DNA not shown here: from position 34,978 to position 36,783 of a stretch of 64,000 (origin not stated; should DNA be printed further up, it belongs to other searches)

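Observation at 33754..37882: Compact flavinylation and transmembrane electron-transfer cluster: FMN-binding protein, ApbE, RnfD-like/FNR fusion and NDH-2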

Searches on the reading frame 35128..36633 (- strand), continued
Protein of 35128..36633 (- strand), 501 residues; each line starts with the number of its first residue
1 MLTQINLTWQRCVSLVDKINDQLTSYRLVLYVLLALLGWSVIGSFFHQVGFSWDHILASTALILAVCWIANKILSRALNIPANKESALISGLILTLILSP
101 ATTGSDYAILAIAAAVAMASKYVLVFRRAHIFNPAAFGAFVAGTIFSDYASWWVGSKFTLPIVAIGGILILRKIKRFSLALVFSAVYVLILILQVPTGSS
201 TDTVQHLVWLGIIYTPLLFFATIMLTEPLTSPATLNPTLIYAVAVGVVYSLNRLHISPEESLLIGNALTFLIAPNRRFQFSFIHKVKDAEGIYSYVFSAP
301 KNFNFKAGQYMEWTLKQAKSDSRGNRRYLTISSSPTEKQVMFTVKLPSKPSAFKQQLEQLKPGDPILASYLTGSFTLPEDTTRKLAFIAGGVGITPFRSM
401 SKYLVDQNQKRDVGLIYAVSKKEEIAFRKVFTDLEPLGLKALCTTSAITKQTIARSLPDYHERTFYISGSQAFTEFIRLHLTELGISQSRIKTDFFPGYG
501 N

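Call 21: search_solved_structures(query=A1, max_evalue=0.01, show_alignments=3)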
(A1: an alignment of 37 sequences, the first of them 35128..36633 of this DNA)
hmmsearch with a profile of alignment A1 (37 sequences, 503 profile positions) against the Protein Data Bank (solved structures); distinct sequences matched with E-value up to 0.01: 185 (the best 60 are shown).
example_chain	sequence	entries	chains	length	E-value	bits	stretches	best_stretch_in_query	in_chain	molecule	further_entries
6o0a_A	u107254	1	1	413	1.7e-21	79.5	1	267-499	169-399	Flavohemoglobin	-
1cqx_A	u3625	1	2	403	2.4e-21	79.1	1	272-499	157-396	FLAVOHEMOPROTEIN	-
3ozu_A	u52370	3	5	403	2.7e-21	78.8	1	272-499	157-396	Flavohemoprotein | Flavohemoglobin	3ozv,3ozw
7qty_A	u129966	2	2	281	5e-21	78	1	319-501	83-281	Na(+)-translocating NADH-quinone reductase subunit F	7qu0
7qu3_A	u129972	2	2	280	9e-21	77.1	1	319-501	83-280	Na(+)-translocating NADH-quinone reductase subunit F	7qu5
4eh1_A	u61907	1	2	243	1.2e-20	76.8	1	274-499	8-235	Flavohemoprotein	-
1krh_A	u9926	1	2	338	1.3e-20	76.6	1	274-493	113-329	Benzoate 1,2-Dioxygenase Reductase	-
7xk3_F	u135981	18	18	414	2e-19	72.7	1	347-502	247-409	Na(+)-translocating NADH-quinone reductase subunit F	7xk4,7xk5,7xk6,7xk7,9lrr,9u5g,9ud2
4u9u_A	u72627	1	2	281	2.3e-19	72.5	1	347-501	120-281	Na(+)-translocating NADH-quinone reductase subunit F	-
8ad4_A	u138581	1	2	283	2.4e-19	72.4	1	347-501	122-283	Na(+)-translocating NADH-quinone reductase subunit F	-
4uaj_A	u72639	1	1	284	2.4e-19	72.4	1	347-501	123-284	Na(+)-translocating NADH-quinone reductase subunit F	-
8a1t_F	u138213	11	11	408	5.1e-19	71.4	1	347-501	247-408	Na(+)-translocating NADH-quinone reductase subunit F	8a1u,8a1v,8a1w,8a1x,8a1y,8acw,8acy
2r6h_A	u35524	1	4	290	9.8e-19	70.4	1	349-497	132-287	NADH:ubiquinone oxidoreductase, Na translocating, F subunit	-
8ad3_A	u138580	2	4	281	2.3e-18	69.2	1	347-497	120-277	Na(+)-translocating NADH-quinone reductase subunit F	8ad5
2eix_A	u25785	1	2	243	3.6e-18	68.6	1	267-490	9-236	NADH-cytochrome b5 reductase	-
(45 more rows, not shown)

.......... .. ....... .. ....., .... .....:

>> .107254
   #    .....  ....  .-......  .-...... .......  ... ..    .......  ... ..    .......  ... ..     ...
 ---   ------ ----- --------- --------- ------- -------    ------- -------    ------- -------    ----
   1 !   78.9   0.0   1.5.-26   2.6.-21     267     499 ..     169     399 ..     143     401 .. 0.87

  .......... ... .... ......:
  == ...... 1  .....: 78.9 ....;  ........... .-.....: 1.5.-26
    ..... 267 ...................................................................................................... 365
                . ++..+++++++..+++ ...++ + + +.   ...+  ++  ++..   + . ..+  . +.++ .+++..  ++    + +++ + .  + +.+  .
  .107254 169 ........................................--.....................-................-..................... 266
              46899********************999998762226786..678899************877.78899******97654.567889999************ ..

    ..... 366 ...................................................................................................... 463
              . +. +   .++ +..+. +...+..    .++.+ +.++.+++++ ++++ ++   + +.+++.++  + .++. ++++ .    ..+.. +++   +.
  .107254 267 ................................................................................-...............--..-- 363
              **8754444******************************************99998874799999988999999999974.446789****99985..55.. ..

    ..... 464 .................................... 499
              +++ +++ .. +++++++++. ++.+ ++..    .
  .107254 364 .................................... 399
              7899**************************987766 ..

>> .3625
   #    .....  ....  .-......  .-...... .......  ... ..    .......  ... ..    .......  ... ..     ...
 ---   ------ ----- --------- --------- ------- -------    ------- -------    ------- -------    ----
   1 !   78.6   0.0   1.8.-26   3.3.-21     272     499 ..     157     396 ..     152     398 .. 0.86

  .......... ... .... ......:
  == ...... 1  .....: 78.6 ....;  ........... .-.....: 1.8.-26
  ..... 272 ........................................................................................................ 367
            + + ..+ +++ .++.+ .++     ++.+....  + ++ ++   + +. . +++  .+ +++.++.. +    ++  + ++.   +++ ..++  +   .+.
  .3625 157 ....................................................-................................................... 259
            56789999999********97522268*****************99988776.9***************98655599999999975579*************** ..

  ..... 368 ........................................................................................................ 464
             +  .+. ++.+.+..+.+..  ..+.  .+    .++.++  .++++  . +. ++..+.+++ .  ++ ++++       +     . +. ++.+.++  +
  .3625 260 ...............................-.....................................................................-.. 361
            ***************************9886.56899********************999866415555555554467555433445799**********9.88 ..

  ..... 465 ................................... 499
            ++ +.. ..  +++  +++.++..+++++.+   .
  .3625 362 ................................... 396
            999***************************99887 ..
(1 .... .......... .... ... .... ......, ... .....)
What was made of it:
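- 35128..35808 (-): FNR-type FAD/NAD(P)H module of the fusion (about residues 276-501; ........, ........, C-terminal DFFPGY). There is no Fe-S motif. Profile hits to flavohemoglobin and NqrF FAD domains reach E 1e-21 (call 21).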

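Call 22: find_related_loci(query=A1, collection=genome_contigs, flank=10000)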
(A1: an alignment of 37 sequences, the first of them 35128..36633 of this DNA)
Query A1 (501 aa) in genome_contigs; peptide patterns used: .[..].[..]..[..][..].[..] (x = any residue, [..] = any of these).
600 stretches matched a pattern (row limit reached: there are more); 594 encode a relative of the query (tblastn E <= 1e-3); the best 80 are kept; 80 distinct loci.
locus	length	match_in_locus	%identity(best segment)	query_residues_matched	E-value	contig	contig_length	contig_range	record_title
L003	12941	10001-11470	49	10-500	2e-147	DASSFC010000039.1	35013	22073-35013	MAG TPA_asm: Candidatus Saccharimonadales bacterium isolate SMAG_U995 k141_334874, whole genome shotgun sequence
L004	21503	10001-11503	42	12-498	2e-122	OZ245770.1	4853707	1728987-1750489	MAG: Kaistia sp. isolate 06b3ed4c-dc80-415b-9392-d46517f030ba genome assembly, chromosome: 1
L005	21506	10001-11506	41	12-499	1e-120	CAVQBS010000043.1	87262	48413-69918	MAG: uncultured Alphaproteobacteria bacterium isolate MFD02923.bin.2.89 genome assembly, contig: contig_6737, whole geno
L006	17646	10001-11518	40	12-500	7e-120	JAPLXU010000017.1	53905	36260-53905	MAG: Candidatus Nomurabacteria bacterium isolate LacPavin_0419_WC70L_MAG_39_11 LacPavin_0419_WC70L_scaffold_320701, whol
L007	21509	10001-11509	41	11-499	4e-120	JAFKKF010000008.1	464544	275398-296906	MAG: Hyphomicrobiales bacterium isolate SCN18_31_3_15_R1_B_68_31 SCN18_31_3_15_R1_B_scaffold_49, whole genome shotgun se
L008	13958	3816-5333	41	11-499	3e-119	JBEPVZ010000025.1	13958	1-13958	MAG: Candidatus Daviesbacteria bacterium isolate 22E.vamb.044 NODE_3802_length_13958_cov_6.964900, whole genome shotgun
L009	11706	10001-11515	43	13-499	4e-119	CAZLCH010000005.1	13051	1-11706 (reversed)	MAG TPA_asm: uncultured Gammaproteobacteria bacterium isolate SRP173033_co3_113 genome assembly, contig: NODE_6316_lengt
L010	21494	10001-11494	42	16-499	9e-119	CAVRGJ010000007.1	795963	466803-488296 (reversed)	MAG: uncultured Alphaproteobacteria bacterium isolate MFD05442.bin.1.334 genome assembly, contig: contig_24632, whole ge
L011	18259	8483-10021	42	12-499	2e-118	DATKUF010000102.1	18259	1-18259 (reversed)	MAG TPA_asm: Spirochaetia bacterium isolate SMAG_U14100 k141_209532, whole genome shotgun sequence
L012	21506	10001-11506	42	13-498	4e-118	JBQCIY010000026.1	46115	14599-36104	MAG: Devosia sp. isolate bin894 k141_2291626, whole genome shotgun sequence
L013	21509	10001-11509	40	13-498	1e-117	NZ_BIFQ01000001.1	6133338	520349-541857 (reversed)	Dictyobacter aurantiacus strain S27 sequence1, whole genome shotgun sequence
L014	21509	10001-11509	40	12-500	8e-118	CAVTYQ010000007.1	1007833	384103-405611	MAG: uncultured Alphaproteobacteria bacterium isolate MFD05442.bin.1.135 genome assembly, contig: contig_4603, whole gen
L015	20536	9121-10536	42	22-499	3e-117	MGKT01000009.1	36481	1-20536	MAG: Candidatus Yanofskybacteria bacterium RIFCSPLOWO2_02_FULL_44_18 rifcsplowo2_02_scaffold_915, whole genome shotgun s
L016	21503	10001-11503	41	13-499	2e-116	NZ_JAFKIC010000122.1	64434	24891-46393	MAG: Mesorhizobium sp. isolate SCN18_10_11_15_R5_B_64_12 SCN18_10_11_15_R5_B_scaffold_210, whole genome shotgun sequence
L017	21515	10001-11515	40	11-498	1e-116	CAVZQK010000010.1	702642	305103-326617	MAG: uncultured Chloroflexia bacterium isolate MFD09603.bin.2.180 genome assembly, contig: contig_2299, whole genome sho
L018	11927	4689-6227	42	4-500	9e-117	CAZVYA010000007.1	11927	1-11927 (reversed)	MAG TPA_asm: uncultured Candidatus Saccharibacteria bacterium isolate SRP178908_co2_100 genome assembly, contig: NODE_29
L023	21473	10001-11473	41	16-500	6e-115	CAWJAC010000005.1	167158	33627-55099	MAG: Candidatus Zambryskibacteria bacterium isolate MFD03726.bin.2.15 genome assembly, contig: contig_71664, whole genom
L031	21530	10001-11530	40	11-499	8e-114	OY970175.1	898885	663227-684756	MAG: uncultured bacterium isolate MFD03726.bin.c.4 genome assembly, chromosome: 1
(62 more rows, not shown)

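Call 36: search_protein_families(library=pfam, proteins=[L005:11527-12867:-, L004:15249-15914:-, L008:10637-11860:+, L008:9921-10634:+, L008:8641-9915:+, L011:5355-6044:-, L023:13942-14448:+, L007:16606-19230:-, L031:11643-12809:+, L018:3704-4708:+], max_evalue=0.001)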
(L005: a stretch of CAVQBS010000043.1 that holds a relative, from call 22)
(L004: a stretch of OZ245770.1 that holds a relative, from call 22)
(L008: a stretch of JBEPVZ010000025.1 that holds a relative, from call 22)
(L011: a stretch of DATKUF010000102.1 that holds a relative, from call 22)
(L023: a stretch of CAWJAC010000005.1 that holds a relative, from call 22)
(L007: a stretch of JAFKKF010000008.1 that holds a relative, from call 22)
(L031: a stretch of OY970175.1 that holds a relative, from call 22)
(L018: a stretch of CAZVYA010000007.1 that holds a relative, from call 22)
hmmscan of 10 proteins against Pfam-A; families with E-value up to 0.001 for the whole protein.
L005:11527-12867:- (446 aa): 3 families
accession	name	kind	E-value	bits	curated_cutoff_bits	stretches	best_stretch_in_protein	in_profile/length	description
PF02518.31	HATPase_c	-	2.2e-17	63.9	26.4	1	342-445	2-110/111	Histidine kinase-, DNA gyrase B-, and HSP90-like ATPase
PF13581.12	HATPase_c_2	-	1.1e-09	38.8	27.4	1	347-423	37-112/127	Histidine kinase-like ATPase domain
PF14501.12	HATPase_c_5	-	0.00018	21.8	22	1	346-443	10-102/102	GHKL domain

L004:15249-15914:- (221 aa): 2 families
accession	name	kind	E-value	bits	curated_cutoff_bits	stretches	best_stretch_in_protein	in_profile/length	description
PF00072.30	Response_reg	-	2.9e-25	89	30.2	1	3-112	1-110/111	Response regulator receiver domain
PF00486.34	Trans_reg_C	-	5.5e-19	68.5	26.2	1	147-215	3-76/77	Transcriptional regulatory protein, C terminal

L008:10637-11860:+ (407 aa): 2 families
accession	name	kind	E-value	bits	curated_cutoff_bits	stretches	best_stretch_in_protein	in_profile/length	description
PF12704.14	MacB_PCD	-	1.2e-43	150.2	27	1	21-244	1-204/207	MacB-like periplasmic core domain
PF02687.27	FtsX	-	9.7e-23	80.9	25.5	1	288-400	3-120/120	FtsX-like permease C-terminal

L008:9921-10634:+ (237 aa): 4 families
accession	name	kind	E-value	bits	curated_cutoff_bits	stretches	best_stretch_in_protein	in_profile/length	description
PF00005.33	ABC_tran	-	7.2e-36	124.2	25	1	26-174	1-136/137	ABC transporter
PF02463.25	SMC_N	-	2.2e-05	24.4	40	0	36-219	24-212/220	RecF/RecN/SMC N terminal domain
PF13555.12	AAA_29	-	6.9e-05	23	27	1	26-54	12-40/61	P-loop containing region of AAA domain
PF13304.12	AAA_21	-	0.00019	22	27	0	38-59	1-22/304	AAA domain, putative AbiEii toxin, Type IV TA system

L008:8641-9915:+ (424 aa): 6 families
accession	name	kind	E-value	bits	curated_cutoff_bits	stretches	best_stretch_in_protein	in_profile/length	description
PF16576.10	HlyD_D23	-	1.3e-13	51.2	30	1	50-311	5-212/214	Barrel-sandwich domain of CusB or HlyD membrane-fusion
PF13437.12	HlyD_3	-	9.8e-11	42.8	22.2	1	196-306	2-102/106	HlyD family secretion protein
PF12700.13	HlyD_2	-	2.1e-07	30.5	25.1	1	6-114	8-113/416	HlyD family secretion protein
PF13533.13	Biotin_lipoyl_2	-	1.2e-06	28.7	29.8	1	65-94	3-32/32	Biotin-lipoyl like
PF00364.28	Biotin_lipoyl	-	9.3e-06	25.8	22.1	1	63-93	43-73/73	Biotin-requiring enzyme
PF00529.27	CusB_dom_1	-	2.8e-05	24.7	26.5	0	173-379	12-89/89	Cation efflux system protein CusB domain 1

L011:5355-6044:- (229 aa): 0 families

L023:13942-14448:+ (168 aa): 3 families
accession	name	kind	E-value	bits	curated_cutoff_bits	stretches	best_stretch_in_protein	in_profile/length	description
PF04542.20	Sigma70_r2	-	1.6e-20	73.1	24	1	10-76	1-69/71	Sigma-70 region 2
PF08281.18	Sigma70_r4_2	-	2.9e-12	46.5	25.7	1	113-164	3-54/54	Sigma-70, region 4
PF04545.22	Sigma70_r4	-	1.2e-11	44.4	24.1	1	117-166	1-50/50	Sigma-70, region 4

L007:16606-19230:- (874 aa): 6 families
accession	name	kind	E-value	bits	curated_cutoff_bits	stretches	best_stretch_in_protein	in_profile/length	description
PF00122.25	E1-E2_ATPase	-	3.1e-43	147.8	28.1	1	140-327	5-180/181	E1-E2 ATPase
PF00689.26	Cation_ATPase_C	-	2.4e-21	76.7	27.3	1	696-858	1-174/175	Cation transporting ATPase, C-terminus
PF00690.31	Cation_ATPase_N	-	8.4e-16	57.8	20.4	1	30-97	1-69/69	Cation transporter/ATPase, N-terminus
PF00702.32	Hydrolase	-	1.2e-15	58.9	26.4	1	344-627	1-191/191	haloacid dehalogenase-like hydrolase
PF13246.12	Cation_ATPase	-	2.8e-06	27.7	21.7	1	410-455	45-90/91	Cation transport ATPase (P-type)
PF12710.13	HAD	-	0.00019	22.3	27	1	491-624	61-189/189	haloacid dehalogenase-like hydrolase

L031:11643-12809:+ (388 aa): 3 families
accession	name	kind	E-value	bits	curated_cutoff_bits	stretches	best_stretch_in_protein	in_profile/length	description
PF07478.18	Dala_Dala_lig_C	-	9.2e-07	29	24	1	152-227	25-99/204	D-ala D-ala ligase C-terminus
PF02655.19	ATP-grasp_3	-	5.3e-05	23.8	23.2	1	124-226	1-87/160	ATP-grasp domain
PF02955.21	GSH-S_ATP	-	0.0001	22.2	23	0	165-234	33-107/175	Prokaryotic glutathione synthetase, ATP-grasp domain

L018:3704-4708:+ (334 aa): 3 families
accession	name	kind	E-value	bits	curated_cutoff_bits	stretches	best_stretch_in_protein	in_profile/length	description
PF02826.25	2-Hacid_dh_C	-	2.2e-60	203.5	25.1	1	106-302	1-178/178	D-isomer specific 2-hydroxyacid dehydrogenase, NAD binding domain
PF00389.36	2-Hacid_dh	-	4.5e-28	98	24.6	1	17-332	16-133/134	D-isomer specific 2-hydroxyacid dehydrogenase, catalytic domain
PF03446.21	NAD_binding_2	-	6.6e-06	26.7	21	1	143-246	2-109/161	NAD binding domain of 6-phosphogluconate dehydrogenase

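Call 37: predict_structure(alignment_id=A1)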
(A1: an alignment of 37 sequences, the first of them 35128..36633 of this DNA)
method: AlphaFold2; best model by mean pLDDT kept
length: 501 residues; sequences in the alignment: 37
mean_pLDDT: 92.4   pTM: 0.86
mean pLDDT of the five models: 92.4, 92.2, 91.4, 91.3, 90.6
residues with pLDDT >= 90: 389; 70-90: 101; 50-70: 9; < 50: 2
segments of 3 or more residues with pLDDT < 50: none
pLDDT, mean of each block of 10 residues (from residue 1): 76 84 88 97 95 98 98 93 90 98 98 98 88 96 95 92 96 92 96 91 92 92 94 90 95 80 95 87 97 96 92 84 82 96 93 92 93 88 97 96 98 97 96 98 96 97 95 92 96 72 35
secondary structure, 60 per line:
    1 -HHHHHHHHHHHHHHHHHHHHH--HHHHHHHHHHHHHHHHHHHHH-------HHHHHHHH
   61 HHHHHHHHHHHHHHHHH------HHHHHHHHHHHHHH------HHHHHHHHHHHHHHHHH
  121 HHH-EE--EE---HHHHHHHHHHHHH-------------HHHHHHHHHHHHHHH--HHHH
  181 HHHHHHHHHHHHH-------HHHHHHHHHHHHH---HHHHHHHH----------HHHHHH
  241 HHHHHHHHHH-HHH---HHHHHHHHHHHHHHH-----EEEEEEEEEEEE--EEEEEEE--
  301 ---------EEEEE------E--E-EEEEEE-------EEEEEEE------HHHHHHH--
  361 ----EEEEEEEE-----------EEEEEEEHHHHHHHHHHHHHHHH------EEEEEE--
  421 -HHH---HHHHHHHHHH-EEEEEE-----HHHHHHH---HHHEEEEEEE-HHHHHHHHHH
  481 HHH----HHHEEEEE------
elements in order: H2-22 H25-45 H53-77 H84-97 H104-123 H134-146 H160-174 H177-193 H201-213 H217-224 H235-250 H258-272 E278-289 E292-298 E310-314 E326-331 E339-345 H352-358 E365-372 E384-390 H391-406 E413-418 H428-437 E439-444 H450-456 E463-469 H471-483 E491-495
